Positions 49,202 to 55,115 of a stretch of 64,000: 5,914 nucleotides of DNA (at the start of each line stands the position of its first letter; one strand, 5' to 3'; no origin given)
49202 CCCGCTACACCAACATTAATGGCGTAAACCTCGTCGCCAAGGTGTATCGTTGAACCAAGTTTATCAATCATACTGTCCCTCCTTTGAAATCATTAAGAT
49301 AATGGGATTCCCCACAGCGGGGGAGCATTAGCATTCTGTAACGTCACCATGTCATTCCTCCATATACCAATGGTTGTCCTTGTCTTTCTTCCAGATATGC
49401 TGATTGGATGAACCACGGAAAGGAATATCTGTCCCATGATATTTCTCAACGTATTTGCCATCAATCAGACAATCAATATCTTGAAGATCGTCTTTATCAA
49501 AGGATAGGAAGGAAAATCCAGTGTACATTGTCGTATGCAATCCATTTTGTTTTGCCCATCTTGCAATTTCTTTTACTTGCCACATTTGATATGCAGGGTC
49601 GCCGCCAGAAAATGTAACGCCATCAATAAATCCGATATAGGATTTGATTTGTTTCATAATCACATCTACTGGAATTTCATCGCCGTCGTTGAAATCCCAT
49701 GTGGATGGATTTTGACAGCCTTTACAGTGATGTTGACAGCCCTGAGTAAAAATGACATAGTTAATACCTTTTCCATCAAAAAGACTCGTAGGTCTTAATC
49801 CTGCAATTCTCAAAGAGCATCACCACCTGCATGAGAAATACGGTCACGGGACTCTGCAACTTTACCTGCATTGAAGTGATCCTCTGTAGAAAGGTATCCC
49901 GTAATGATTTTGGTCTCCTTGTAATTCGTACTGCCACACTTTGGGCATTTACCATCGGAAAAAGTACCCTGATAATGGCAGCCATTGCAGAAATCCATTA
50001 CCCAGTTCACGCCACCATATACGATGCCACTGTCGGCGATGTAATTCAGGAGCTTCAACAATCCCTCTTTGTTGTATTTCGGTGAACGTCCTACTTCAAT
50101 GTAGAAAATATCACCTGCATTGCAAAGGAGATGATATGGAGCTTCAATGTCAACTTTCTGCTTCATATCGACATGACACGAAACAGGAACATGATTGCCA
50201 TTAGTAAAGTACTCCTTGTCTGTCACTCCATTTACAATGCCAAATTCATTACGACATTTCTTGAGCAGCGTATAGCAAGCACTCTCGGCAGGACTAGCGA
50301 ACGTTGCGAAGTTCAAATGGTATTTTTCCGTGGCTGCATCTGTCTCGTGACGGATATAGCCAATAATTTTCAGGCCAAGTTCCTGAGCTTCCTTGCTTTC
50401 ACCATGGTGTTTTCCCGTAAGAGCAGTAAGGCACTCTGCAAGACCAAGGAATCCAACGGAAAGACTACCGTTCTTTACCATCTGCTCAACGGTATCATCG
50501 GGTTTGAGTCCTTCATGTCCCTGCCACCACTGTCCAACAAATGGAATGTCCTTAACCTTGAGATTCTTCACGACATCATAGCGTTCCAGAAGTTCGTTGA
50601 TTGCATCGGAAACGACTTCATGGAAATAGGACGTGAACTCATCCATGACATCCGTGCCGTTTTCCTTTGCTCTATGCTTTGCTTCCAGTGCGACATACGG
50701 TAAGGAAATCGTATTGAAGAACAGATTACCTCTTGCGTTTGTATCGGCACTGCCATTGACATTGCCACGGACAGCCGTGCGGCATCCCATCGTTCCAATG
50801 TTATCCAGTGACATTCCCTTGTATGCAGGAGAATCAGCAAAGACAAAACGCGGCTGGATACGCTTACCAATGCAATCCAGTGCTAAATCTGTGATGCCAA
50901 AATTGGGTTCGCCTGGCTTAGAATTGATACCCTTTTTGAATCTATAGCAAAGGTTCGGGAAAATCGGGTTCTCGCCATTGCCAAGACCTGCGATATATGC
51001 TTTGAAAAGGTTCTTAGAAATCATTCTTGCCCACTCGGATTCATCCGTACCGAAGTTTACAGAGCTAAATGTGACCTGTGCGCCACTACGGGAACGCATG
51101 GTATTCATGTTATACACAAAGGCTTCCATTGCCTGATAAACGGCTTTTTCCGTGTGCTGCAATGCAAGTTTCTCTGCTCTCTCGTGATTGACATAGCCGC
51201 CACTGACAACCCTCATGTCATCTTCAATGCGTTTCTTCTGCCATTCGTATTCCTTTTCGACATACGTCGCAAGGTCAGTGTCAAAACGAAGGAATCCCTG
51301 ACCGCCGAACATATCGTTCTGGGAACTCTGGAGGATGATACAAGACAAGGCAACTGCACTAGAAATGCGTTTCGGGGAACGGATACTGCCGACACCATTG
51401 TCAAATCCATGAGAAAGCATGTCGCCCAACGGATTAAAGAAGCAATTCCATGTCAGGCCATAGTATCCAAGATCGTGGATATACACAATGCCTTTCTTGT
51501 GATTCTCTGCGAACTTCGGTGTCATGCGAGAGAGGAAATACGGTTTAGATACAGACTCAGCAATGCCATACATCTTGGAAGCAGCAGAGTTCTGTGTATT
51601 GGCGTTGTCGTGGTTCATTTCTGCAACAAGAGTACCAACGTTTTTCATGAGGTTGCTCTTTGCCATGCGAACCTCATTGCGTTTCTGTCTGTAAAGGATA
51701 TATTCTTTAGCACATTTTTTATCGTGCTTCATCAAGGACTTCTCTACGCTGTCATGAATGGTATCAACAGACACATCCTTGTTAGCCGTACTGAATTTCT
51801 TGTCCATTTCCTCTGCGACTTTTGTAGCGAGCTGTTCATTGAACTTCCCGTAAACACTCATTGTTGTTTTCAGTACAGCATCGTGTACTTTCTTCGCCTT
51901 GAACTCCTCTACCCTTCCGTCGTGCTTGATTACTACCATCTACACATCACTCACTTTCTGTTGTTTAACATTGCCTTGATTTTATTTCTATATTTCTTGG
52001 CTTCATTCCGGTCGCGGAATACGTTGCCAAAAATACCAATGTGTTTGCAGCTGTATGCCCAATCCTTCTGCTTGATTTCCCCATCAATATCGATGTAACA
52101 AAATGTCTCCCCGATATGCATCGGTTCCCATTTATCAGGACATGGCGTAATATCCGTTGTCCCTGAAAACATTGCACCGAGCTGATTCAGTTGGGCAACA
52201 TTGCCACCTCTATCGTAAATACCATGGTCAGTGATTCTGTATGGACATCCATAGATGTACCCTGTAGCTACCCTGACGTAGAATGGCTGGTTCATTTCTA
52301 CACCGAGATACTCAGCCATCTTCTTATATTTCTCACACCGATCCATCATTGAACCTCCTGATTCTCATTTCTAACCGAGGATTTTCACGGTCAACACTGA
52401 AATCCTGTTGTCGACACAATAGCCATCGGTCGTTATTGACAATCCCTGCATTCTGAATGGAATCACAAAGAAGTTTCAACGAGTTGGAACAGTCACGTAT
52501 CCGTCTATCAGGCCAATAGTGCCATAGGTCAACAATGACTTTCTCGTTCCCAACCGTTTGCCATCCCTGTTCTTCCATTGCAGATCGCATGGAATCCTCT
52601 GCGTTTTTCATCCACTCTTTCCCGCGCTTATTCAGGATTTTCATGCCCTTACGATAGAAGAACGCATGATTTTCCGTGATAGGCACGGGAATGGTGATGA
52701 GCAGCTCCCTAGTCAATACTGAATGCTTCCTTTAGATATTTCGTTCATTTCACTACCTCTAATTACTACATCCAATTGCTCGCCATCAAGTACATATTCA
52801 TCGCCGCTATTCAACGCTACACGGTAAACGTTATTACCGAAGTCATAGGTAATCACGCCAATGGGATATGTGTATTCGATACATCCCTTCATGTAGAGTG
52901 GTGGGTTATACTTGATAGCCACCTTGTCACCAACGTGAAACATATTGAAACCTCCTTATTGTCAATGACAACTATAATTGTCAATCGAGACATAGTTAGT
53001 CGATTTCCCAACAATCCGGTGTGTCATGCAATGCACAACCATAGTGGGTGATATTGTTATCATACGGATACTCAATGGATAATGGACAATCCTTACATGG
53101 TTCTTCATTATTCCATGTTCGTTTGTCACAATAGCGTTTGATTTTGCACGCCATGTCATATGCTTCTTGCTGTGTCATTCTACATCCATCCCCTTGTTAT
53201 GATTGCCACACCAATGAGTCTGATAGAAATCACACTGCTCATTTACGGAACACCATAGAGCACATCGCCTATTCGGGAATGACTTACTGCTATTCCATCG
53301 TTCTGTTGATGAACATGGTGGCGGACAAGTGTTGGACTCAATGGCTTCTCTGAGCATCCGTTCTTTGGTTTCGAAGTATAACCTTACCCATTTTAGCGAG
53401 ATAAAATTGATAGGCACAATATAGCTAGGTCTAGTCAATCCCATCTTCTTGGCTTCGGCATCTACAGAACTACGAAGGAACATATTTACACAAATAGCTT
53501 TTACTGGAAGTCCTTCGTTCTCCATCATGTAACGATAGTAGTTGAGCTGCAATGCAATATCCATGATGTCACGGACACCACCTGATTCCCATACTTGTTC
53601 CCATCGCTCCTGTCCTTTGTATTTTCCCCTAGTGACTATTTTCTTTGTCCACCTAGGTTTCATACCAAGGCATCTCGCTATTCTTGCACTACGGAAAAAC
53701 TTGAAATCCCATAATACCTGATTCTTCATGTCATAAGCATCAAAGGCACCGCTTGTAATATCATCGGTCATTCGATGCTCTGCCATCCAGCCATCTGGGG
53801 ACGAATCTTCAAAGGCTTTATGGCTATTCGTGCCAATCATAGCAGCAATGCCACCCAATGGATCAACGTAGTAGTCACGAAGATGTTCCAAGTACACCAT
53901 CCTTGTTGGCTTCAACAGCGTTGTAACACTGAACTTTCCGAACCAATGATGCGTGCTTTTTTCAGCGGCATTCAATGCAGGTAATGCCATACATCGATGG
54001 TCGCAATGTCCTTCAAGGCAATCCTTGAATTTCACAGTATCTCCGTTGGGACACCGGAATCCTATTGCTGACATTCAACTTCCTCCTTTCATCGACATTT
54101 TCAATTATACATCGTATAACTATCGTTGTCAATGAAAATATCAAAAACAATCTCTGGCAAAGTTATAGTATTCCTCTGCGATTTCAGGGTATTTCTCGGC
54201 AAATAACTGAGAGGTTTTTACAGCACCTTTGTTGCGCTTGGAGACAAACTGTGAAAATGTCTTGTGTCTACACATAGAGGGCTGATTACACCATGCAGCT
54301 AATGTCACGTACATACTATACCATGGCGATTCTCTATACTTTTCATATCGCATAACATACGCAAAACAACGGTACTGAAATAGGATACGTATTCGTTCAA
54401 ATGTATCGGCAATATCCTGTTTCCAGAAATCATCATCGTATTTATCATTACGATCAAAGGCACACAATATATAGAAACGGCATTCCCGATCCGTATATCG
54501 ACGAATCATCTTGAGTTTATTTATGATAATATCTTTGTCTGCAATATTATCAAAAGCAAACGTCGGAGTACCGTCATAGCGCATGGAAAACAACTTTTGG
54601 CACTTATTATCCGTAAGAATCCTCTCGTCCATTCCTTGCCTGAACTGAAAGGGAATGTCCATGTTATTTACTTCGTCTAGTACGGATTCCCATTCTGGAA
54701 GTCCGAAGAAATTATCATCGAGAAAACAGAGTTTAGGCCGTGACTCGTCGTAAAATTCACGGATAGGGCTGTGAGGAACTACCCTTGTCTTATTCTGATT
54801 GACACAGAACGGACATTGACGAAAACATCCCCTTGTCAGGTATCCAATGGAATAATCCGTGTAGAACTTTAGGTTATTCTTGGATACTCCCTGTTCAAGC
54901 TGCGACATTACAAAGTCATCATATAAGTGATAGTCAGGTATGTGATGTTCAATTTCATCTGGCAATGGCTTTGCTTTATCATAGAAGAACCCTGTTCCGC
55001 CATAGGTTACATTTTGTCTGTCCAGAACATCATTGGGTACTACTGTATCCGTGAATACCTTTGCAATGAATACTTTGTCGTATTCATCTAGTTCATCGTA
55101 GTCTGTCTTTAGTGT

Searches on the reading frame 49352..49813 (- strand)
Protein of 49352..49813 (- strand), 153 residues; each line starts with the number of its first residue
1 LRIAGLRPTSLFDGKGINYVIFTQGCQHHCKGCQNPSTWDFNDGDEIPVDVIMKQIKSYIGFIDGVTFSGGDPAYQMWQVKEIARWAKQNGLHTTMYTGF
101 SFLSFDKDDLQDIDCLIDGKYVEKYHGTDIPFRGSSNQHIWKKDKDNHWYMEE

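Call 52: search_protein_families(library=phrogs, max_evalue=0.001, proteins=[window:49352-49813:-])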
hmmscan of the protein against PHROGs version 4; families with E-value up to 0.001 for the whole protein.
window:49352-49813:- (153 aa): 3 families
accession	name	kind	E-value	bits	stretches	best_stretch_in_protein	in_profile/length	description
phrog_626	-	DNA, RNA and nucleotide metabolism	8.7e-37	127.2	1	1-147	1-157/164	anaerobic ribonucleotide reductase small subunit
phrog_2076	-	moron, auxiliary metabolic gene and host takeover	3.3e-10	40.9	1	12-98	28-120/247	QueE-like radical SAM domain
phrog_20267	-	DNA, RNA and nucleotide metabolism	2.7e-09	37.7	1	96-149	1-52/61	anaerobic ribonucleoside reductase small subunit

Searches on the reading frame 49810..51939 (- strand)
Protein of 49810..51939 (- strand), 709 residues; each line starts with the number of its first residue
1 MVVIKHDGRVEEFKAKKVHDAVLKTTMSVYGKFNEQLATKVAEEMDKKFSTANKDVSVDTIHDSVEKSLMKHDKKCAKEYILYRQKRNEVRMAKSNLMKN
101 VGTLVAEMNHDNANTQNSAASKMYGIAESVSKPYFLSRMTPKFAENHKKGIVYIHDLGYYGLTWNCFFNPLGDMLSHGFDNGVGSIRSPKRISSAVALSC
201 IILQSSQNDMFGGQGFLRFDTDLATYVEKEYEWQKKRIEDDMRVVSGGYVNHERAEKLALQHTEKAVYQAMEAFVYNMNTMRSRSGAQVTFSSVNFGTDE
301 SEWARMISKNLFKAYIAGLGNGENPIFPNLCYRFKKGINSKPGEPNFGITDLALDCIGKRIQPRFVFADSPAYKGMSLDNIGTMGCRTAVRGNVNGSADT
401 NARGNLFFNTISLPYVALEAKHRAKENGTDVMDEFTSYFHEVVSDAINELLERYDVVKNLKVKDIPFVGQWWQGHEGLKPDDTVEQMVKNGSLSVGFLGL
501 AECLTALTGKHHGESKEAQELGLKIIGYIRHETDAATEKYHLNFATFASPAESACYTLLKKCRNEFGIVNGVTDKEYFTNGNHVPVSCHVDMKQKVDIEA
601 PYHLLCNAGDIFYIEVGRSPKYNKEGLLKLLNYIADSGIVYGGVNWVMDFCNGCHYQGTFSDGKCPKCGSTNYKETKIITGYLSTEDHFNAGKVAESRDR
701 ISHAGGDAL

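Call 13: search_protein_families(library=phrogs, proteins=[window:49810-51939:-])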
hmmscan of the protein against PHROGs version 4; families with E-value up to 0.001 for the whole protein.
window:49810-51939:- (709 aa): 4 families
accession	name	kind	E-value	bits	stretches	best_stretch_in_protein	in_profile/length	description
phrog_487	-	moron, auxiliary metabolic gene and host takeover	4e-177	591.6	1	1-704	4-713/718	NrdD-like anaerobic ribonucleotide reductase large subunit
phrog_4218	-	DNA, RNA and nucleotide metabolism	1.6e-59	202.7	1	383-703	10-332/333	anaerobic ribonucleoside reductase large subunit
phrog_29160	-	DNA, RNA and nucleotide metabolism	1.6e-26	94.4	1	551-703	2-155/158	anaerobic ribonucleoside reductase large subunit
phrog_26446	-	DNA, RNA and nucleotide metabolism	2.7e-12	46.6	1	543-673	226-360/761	anaerobic ribonucleoside reductase large subunit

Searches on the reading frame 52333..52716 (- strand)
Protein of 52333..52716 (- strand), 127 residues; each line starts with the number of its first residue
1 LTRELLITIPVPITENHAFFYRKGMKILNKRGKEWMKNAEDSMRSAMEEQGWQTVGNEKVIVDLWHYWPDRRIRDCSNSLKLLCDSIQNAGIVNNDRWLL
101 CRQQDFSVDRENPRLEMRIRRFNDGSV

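Call 89: search_protein_families(library=pfam, max_evalue=0.01, proteins=[window:52333-52716:-])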
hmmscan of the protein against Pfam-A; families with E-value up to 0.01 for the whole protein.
window:52333-52716:- (127 aa): 1 family
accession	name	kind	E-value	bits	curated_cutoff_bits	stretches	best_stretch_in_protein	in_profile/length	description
PF05866.16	RusA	-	1e-08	36.2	22.8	1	11-120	2-124/124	Endodeoxyribonuclease RusA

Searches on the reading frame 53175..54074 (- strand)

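Call 51: search_protein_families(library=phrogs, max_evalue=0.001, proteins=[window:53175-54074:-])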
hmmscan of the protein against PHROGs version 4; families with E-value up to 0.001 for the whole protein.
window:53175-54074:- (299 aa): 2 families
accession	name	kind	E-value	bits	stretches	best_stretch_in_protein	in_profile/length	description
phrog_2139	-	DNA, RNA and nucleotide metabolism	8.2e-28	98.4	2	97-266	120-261/330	exonuclease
phrog_1674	-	DNA, RNA and nucleotide metabolism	0.00013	22.3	0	89-133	114-159/276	exonuclease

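Call 89: search_protein_families(library=pfam, max_evalue=0.01, proteins=[window:53175-54074:-])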
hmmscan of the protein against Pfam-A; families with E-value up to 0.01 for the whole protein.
window:53175-54074:- (299 aa): 0 families

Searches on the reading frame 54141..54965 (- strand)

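Call 51: search_protein_families(library=phrogs, max_evalue=0.001, proteins=[window:54141-54965:-])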
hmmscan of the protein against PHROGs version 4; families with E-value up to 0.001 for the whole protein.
window:54141-54965:- (274 aa): 1 family
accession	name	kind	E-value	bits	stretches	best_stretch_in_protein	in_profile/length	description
phrog_9298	-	other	1.9e-24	87.6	1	20-245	80-296/305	radical SAM domain protein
